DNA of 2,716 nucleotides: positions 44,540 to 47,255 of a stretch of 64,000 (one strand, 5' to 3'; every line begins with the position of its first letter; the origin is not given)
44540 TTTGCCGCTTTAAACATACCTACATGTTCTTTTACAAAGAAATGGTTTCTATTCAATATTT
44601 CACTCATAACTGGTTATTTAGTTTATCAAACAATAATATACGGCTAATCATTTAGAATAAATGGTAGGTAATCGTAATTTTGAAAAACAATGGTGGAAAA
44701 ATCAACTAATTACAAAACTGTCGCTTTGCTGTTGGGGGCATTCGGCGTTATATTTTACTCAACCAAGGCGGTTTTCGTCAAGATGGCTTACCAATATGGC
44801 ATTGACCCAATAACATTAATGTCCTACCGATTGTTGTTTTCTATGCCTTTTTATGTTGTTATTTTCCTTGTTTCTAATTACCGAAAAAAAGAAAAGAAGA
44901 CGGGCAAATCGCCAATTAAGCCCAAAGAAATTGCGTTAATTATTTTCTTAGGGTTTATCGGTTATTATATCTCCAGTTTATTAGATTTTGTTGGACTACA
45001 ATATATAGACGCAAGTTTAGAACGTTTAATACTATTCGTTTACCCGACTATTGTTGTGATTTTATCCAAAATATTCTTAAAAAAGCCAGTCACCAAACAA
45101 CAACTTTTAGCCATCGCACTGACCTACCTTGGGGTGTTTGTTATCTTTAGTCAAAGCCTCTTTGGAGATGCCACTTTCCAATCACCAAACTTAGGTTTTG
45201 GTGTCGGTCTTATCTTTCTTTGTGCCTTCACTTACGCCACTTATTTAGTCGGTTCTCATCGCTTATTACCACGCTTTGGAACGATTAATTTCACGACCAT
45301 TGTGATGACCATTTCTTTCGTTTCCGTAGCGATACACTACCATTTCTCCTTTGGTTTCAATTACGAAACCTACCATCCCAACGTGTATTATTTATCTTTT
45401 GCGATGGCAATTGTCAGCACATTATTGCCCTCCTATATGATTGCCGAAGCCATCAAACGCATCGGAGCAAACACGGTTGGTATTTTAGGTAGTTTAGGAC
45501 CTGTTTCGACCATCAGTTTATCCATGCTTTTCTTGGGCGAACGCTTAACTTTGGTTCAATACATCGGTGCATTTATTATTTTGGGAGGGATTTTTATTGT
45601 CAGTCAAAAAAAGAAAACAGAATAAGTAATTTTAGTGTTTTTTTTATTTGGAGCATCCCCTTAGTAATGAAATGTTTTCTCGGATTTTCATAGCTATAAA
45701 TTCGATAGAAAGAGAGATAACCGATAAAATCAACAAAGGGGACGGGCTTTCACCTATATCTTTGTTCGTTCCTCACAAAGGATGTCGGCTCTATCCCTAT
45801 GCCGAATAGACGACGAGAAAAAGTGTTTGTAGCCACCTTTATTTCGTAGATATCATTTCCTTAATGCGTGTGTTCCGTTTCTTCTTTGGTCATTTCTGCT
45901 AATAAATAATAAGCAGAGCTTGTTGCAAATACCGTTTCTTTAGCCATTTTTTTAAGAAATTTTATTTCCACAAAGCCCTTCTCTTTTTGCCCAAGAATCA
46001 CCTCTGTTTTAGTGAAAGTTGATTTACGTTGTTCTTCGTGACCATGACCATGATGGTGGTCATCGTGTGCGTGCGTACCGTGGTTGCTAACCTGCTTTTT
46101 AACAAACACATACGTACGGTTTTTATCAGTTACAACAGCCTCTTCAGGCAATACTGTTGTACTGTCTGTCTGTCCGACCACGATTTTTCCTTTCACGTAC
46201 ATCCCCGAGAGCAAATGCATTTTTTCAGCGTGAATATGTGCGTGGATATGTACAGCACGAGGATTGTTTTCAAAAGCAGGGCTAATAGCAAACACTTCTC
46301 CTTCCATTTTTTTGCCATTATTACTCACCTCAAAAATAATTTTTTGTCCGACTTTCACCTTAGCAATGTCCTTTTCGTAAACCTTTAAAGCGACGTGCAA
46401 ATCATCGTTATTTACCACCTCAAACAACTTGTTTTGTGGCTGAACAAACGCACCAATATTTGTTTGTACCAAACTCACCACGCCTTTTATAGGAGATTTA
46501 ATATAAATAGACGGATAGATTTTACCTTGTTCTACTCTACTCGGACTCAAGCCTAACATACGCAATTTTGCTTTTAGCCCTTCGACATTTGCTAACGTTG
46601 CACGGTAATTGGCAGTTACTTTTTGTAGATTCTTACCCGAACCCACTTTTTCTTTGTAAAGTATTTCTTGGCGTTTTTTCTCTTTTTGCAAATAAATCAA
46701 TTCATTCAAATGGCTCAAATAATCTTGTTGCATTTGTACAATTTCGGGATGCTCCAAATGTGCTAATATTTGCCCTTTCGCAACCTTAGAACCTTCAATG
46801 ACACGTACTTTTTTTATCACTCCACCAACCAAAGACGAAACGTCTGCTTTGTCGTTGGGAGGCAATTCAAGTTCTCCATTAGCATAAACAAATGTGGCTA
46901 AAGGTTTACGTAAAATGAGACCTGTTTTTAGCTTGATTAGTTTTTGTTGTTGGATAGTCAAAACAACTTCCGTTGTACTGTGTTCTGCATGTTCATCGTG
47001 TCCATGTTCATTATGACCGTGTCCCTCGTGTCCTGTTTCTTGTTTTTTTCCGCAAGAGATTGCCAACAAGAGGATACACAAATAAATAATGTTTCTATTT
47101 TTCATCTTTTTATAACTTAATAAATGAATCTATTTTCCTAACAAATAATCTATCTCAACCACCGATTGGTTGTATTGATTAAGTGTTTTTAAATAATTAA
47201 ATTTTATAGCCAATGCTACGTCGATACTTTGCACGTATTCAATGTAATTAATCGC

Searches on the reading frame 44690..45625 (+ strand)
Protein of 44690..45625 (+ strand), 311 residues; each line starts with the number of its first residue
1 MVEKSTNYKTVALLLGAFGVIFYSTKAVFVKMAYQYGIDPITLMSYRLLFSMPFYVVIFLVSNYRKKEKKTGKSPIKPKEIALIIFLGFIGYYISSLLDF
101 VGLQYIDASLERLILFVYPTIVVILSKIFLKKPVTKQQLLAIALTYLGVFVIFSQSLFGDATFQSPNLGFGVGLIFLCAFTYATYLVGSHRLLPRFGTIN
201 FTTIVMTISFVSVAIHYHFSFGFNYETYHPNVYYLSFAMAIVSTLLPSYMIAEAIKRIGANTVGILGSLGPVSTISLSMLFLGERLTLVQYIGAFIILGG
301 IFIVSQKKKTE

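Call 92: search_protein_families(library=pfam, proteins=[window:44690-45625:+], max_evalue=0.00001)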
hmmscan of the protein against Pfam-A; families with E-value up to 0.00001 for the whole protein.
window:44690-45625:+ (311 aa): 1 family
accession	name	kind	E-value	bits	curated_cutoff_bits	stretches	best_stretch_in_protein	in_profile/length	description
PF00892.27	EamA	-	1.1e-37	129.8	28.2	2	170-305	2-134/135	EamA-like transporter family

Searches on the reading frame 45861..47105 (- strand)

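Call 19: search_protein_families(library=pfam, proteins=[window:45861-47105:-], max_evalue=0.00001)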
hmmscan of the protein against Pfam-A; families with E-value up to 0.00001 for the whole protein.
window:45861-47105:- (414 aa): 2 families
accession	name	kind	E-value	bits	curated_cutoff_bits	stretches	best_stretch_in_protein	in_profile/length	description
PF16576.10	HlyD_D23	-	2.4e-32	112.4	30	1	70-304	3-214/214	Barrel-sandwich domain of CusB or HlyD membrane-fusion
PF13437.12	HlyD_3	-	5e-19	69.5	22.2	1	202-294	2-96/106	HlyD family secretion protein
